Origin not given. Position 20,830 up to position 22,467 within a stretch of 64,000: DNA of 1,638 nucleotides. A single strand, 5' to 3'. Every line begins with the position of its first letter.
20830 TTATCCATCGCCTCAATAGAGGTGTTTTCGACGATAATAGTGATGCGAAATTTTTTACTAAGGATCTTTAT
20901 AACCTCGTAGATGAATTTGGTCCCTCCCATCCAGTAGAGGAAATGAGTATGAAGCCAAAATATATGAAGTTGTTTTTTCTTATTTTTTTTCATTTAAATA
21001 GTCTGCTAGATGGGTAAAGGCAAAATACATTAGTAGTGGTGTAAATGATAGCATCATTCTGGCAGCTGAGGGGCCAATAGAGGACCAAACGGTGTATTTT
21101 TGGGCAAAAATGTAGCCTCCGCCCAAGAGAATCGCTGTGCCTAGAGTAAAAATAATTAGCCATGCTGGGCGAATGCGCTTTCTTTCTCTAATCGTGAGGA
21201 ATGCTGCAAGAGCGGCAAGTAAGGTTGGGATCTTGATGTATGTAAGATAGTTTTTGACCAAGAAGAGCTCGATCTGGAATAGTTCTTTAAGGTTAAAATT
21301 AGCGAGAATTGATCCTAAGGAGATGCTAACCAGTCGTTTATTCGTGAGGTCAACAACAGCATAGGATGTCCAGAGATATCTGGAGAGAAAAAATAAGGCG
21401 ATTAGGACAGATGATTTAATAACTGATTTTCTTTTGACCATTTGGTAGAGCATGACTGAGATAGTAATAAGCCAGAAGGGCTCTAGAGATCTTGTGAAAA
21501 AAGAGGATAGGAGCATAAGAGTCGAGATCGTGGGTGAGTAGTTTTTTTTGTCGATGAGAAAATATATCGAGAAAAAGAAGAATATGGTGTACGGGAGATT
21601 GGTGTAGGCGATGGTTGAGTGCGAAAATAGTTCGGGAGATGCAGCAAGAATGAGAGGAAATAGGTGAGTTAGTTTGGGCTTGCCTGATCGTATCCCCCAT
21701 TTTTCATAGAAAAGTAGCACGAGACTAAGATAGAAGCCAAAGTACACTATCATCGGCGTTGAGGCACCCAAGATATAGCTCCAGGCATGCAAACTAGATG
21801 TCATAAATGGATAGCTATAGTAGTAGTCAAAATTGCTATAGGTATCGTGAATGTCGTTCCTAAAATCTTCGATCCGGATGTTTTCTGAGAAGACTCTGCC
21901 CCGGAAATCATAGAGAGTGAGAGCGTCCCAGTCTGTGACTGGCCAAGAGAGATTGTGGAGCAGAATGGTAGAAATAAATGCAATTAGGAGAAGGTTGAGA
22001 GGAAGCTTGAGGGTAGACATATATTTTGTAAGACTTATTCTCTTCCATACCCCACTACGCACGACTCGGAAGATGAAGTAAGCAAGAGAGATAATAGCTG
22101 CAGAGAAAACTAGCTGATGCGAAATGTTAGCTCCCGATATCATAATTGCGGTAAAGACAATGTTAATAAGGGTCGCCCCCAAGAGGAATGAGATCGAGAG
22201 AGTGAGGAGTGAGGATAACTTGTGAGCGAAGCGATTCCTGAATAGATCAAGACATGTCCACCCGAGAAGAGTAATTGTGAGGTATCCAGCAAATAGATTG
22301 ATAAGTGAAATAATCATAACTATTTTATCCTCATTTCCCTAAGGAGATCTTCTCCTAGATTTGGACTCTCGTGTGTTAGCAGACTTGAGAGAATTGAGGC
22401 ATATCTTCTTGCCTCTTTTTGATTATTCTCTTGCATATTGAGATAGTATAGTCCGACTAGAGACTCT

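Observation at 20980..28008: Tandem duplication of a two-gene membrane module, split by an AT-rich FkbM/HlpA-like insert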

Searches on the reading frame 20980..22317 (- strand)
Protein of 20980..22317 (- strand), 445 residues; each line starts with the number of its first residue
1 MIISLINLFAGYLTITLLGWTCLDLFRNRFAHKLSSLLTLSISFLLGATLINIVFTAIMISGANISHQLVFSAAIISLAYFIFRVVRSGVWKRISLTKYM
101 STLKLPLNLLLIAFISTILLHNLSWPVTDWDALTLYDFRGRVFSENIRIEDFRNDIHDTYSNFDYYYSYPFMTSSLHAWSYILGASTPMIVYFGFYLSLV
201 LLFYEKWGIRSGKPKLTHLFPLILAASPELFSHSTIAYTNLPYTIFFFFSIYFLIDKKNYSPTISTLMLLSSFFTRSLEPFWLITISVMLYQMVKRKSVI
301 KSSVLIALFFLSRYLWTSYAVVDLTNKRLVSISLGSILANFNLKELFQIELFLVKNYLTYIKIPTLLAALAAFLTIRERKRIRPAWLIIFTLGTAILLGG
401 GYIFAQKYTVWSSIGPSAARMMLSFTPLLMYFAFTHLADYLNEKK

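Call 5: search_protein_families(library=pfam, proteins=[window:20980-22317:-], max_evalue=0.1)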
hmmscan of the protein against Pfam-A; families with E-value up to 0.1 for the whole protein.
window:20980-22317:- (445 aa): 0 families

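Call 7: search_protein_families(library=ncbifam, proteins=[window:20980-22317:-], max_evalue=0.1)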
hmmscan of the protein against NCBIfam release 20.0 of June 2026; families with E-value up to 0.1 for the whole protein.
window:20980-22317:- (445 aa): 0 families

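Call 9: find_homologous_proteins(query=window:20980-22317:-, max_evalue=0.001)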
Query window:20980-22317:- (445 aa): 23 proteins with E <= 0.001 among 8000 candidates.
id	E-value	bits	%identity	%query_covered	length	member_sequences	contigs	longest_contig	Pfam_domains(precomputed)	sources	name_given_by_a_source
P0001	1.5e-165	570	100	61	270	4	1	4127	-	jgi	-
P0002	3.9e-148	512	54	99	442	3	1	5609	-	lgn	-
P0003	1.7e-65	240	38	87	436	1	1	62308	-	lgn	-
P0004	5.3e-35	140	31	88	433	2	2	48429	PF13231.13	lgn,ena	-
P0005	2.1e-34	138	34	74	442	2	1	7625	PF13231.13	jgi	-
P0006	1.2e-32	132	33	89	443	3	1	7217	-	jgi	-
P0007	1.5e-31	128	30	88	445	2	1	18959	-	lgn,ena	-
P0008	2.0e-31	128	33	74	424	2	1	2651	-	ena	-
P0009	8.2e-31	126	33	89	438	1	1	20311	-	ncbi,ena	-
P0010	2.3e-30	124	33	70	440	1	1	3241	-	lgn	-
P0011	7.3e-30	123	33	72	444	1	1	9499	-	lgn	-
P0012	7.9e-30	123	40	43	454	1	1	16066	-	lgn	-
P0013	9.1e-30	122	39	49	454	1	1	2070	-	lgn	-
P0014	1.2e-26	112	35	49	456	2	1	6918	-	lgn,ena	-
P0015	6.6e-26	110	30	65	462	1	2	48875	-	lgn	-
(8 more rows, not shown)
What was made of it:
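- Some family members carry precomputed PF13231 hits (call 9).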

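Call 11: find_encoding_contigs(protein=P0003, flank=8000, max_places=3)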
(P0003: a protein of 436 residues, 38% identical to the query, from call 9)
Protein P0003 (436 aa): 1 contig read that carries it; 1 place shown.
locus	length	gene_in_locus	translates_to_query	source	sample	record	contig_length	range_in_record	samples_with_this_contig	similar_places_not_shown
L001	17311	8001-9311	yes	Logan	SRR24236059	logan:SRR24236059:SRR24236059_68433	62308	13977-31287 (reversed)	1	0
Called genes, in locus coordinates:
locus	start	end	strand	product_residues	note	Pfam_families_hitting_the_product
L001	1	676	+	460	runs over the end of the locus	-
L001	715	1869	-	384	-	PF13439:Glyco_transf_4 (weak), PF00534:Glycos_transf_1, PF13692:Glyco_trans_1_4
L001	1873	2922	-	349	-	PF01266:DAO, PF13450:NAD_binding_8 (faint)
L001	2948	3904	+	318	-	PF01408:GFO_IDH_MocA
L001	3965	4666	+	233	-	PF00535:Glycos_transf_2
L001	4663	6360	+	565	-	-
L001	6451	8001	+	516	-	-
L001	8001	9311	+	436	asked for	-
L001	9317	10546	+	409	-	PF00534:Glycos_transf_1, PF13692:Glyco_trans_1_4, PF13524:Glyco_trans_1_2 (faint)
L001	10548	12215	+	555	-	-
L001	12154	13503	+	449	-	PF01943:Polysacc_synt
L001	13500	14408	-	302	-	-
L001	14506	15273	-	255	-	PF23441:SDR (weak), PF00106:adh_short, PF08659:KR, PF13561:adh_short_C2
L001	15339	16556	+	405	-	PF01041:DegT_DnrJ_EryC1, PF01053:Cys_Met_Meta_PP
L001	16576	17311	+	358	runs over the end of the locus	-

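Call 13: find_encoding_contigs(protein=P0002, flank=6000, max_places=3)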
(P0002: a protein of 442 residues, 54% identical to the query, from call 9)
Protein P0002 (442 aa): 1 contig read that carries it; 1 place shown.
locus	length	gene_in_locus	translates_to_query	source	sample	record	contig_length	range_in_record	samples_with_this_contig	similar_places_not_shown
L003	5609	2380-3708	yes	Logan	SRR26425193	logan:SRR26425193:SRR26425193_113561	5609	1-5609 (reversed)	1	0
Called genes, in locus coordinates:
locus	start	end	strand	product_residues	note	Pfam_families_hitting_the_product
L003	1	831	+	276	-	?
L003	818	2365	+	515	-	-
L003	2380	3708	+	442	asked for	-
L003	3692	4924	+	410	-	PF00534:Glycos_transf_1, PF13692:Glyco_trans_1_4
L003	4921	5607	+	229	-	?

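Call 35: predict_structure(alignment_id=A4)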
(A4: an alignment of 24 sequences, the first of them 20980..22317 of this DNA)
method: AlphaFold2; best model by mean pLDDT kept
length: 445 residues; sequences in the alignment: 24
mean_pLDDT: 88.2   pTM: 0.91
mean pLDDT of the five models: 88.2, 86.7, 86.6, 86.2, 86.0
residues with pLDDT >= 90: 284; 70-90: 118; 50-70: 41; < 50: 2
segments of 3 or more residues with pLDDT < 50: none
pLDDT, mean of each block of 10 residues (from residue 1): 80 93 82 84 97 91 91 92 86 72 79 93 89 89 89 64 70 94 92 97 87 76 95 93 98 94 96 92 97 96 97 87 56 74 90 95 96 94 96 94 86 91 96 92 65
secondary structure, 60 per line:
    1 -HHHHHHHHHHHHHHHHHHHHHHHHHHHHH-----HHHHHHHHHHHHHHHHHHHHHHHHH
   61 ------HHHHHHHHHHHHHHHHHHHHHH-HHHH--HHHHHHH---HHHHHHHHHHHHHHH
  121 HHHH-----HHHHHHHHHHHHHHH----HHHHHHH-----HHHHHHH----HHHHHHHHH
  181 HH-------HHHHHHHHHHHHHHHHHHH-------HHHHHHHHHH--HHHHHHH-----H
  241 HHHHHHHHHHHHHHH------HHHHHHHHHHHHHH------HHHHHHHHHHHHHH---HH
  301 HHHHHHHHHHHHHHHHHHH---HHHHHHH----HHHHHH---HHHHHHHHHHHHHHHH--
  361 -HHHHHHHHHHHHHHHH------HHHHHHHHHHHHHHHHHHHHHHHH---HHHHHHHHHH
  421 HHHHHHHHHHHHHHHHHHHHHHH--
elements in order: H2-30 H36-60 H67-88 H90-93 H96-102 H106-124 H130-144 H149-155 H161-167 H172-182 H190-208 H216-225 H228-234 H240-255 H262-275 H282-295 H299-319 H323-329 H334-339 H343-358 H362-377 H384-407 H411-443
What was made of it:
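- On GT-C glycosyltransferase superfamily (protein A): AF2 model pLDDT 88, pTM 0.91 (call 35).
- AF2 model pLDDT 88.2, pTM 0.91 (call 35).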

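Call 38: search_solved_structures(query=A4, max_evalue=10, show_alignments=2)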
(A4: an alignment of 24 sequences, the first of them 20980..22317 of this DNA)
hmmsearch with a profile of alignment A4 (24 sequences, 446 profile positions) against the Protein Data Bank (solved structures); distinct sequences matched with E-value up to 10: 1.
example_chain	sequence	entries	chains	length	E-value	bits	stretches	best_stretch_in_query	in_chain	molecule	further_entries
7rx9_A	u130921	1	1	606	2.4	10.3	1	126-157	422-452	Phosphatidylinositol 3,4,5-trisphosphate-dependent Rac exchanger 1 protein, Endolysin chim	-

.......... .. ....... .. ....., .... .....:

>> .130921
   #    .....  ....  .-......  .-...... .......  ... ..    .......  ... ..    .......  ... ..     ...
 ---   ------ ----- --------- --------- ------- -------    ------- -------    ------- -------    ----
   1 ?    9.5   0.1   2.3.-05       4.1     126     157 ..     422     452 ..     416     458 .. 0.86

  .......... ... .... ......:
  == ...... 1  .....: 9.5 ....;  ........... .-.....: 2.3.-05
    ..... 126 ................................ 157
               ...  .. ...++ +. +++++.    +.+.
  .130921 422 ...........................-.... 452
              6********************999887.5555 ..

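Call 45: find_related_loci(query=A4, collection=genome_contigs, flank=10000)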
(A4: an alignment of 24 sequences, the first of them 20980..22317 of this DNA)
Query A4 (445 aa) in genome_contigs; peptide patterns used: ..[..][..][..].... (x = any residue, [..] = any of these).
39 stretches matched a pattern; 39 encode a relative of the query (tblastn E <= 1e-3); 39 distinct loci.
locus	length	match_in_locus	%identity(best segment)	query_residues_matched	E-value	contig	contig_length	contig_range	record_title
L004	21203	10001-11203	31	33-433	1e-37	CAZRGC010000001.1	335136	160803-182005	MAG TPA_asm: uncultured Gammaproteobacteria bacterium isolate SRP173033_co1_108 genome assembly, contig: NODE_18_length_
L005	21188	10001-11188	31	40-431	2e-35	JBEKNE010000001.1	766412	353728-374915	MAG: Candidatus Microgenomates bacterium isolate SPRUCE 40 SPRUCE_40_1, whole genome shotgun sequence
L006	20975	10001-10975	31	118-445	1e-35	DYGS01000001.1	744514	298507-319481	MAG TPA_asm: Candidatus Microgenomatus sp. isolate BE2012_5_35_30 Afr_mines_BE2012_3_length_744514_cov_13_281153, whole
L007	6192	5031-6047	33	107-445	2e-34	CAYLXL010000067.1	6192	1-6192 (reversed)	MAG TPA_asm: uncultured Gammaproteobacteria bacterium isolate SRP219642_co7_536 genome assembly, contig: NODE_19602_leng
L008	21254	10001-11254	29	30-432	4e-34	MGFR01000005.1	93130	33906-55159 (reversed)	MAG: Candidatus Woesebacteria bacterium RBG_13_46_13 RBG_13_scaffold_25, whole genome shotgun sequence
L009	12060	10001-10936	32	119-433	7e-43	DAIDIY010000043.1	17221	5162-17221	MAG TPA_asm: Candidatus Daviesbacteria bacterium isolate clean373 k141_473709, whole genome shotgun sequence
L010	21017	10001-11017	32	107-445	2e-33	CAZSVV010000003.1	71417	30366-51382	MAG TPA_asm: uncultured Pseudomonadales bacterium isolate SRP219642_co6_386 genome assembly, contig: NODE_197_length_714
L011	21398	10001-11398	30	4-439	1e-33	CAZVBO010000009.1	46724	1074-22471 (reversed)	MAG TPA_asm: uncultured Pseudomonadales bacterium isolate SRP304446_co1_134 genome assembly, contig: NODE_507_length_467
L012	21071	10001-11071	30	89-431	2e-33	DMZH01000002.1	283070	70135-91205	MAG TPA_asm: Candidatus Woesebacteria bacterium isolate UBA8517 contig_17954, whole genome shotgun sequence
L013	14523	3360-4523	28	43-427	6e-33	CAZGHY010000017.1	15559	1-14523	MAG TPA_asm: uncultured Gammaproteobacteria bacterium isolate SRP286056_co2_319 genome assembly, contig: NODE_6008_lengt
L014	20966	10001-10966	32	119-432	4e-32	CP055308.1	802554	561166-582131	MAG: Candidatus Woesebacteria bacterium isolate Ch104a chromosome, complete genome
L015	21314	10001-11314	31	1-445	2e-38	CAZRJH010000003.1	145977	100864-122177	MAG TPA_asm: uncultured Gammaproteobacteria bacterium isolate SRP342105_co1_321 genome assembly, contig: NODE_121_length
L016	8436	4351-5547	27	41-432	3e-31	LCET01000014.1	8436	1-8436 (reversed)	MAG: Candidatus Woesebacteria bacterium GW2011_GWC1_42_9 UV51_C0014, whole genome shotgun sequence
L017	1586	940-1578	38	113-332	7e-32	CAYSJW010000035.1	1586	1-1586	MAG TPA_asm: uncultured Gammaproteobacteria bacterium isolate SRP231805_co4_34 genome assembly, contig: k141_207895, who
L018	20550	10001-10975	31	107-432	3e-29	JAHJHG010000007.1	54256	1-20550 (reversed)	MAG: Patescibacteria group bacterium isolate Modern_marine_planktonic.mb.16 Modern_marine_plan.mb.16_k141_695771, whole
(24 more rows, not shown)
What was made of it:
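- Tried and rejected: The A alignment was used instead (call 45).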

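Call 92: fold_search(model_id=the predicted structure, library=pdb)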
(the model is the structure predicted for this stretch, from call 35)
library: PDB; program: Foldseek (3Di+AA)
matches with E <= 10: 76; with E <= 0.001: 0
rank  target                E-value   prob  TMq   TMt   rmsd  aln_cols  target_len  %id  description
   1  9s6s_A                4.9e-01  0.95  0.41  0.35   7.9       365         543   13  Ternary cryo-EM structure of human ALG9 with Dol25-PP-GlcNAc2Man6, Dol25-P-Man and Fab (released 2026-03-18)
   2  9s6u_A                6.3e-01  0.80  0.35  0.30  10.2       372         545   12  Ternary cryo-EM structure of human ALG9 with Dol25-PP-GlcNAc2Man8, Dol25-P-Man and Fab (released 2026-03-18)
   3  9ub7_B                7.2e-01  0.63  0.33  0.37  11.7       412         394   14  Structure of glycosylphosphatidylinositol transamidase,state 1 (released 2026-04-08)
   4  8b4o_A                8.8e-01  0.10  0.15  0.15  23.6       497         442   12  Cryo-EM structure of cytochrome bd oxidase from C. glutamicum (released 2022-12-28)
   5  5ezm                  1.1e+00  0.72  0.40  0.34   8.1       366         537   14  Crystal Structure of ArnT from Cupriavidus metallidurans in the apo state (released 2016-02-17)
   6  8agc_A                1.1e+00  0.20  0.25  0.19  15.5       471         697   13  Structure of yeast oligosaccharylransferase complex with lipid-linked oligosaccharide and non-acceptor peptide bound (released 2022-12-07)
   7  8z0f_A                1.3e+00  0.05  0.11  0.10  28.0       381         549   12  Cryo-EM structure of ATP-bound human very long-chain fatty acid ABC transporter ABCD3 (released 2024-09-18)
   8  9n9j_I                1.4e+00  0.69  0.40  0.27  13.6       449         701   12  Structure of a GRP94 folding intermediate engaged with a CCDC134- and FKBP11-bound secretory translocon (released 2025-11-19)
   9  8b37_B                1.4e+00  0.05  0.13  0.10  26.8       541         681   13  Crystal structure of Pyrobaculum aerophilum potassium-independent proton pumping membrane integral pyrophosphatase in  (released 2024-01-17)
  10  8b6l_I                1.6e+00  0.38  0.33  0.24  17.2       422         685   13  Subtomogram average of the human Sec61-TRAP-OSTA-translocon (released 2022-12-07)
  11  6x0o                  1.7e+00  0.33  0.33  0.17  11.9       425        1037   12  Single-Particle Cryo-EM Structure of Arabinosyltransferase EmbB from Mycobacterium smegmatis (released 2020-06-10)
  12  9k0o_A                1.9e+00  0.04  0.12  0.11  26.8       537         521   13  Cryo-EM structure of human taurine transporter TauT bound with GAA in an intermediate state during the transport cycle (released 2025-08-20)
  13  5bzu_A                2.4e+00  0.04  0.11  0.12  23.8       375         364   13  Crystal structure of the RNA-binding domain of yeast Puf5p bound to AAT2 RNA (released 2015-09-23)
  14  5f15                  2.7e+00  0.54  0.40  0.34   8.5       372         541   12  Crystal Structure of ArnT from Cupriavidus metallidurans bound to Undecaprenyl phosphate (released 2016-02-17)
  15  6p25_B                2.9e+00  0.44  0.29  0.20   8.6       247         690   12  Structure of S. cerevisiae protein O-mannosyltransferase Pmt1-Pmt2 complex bound to the sugar donor and a peptide acce (released 2019-07-10)
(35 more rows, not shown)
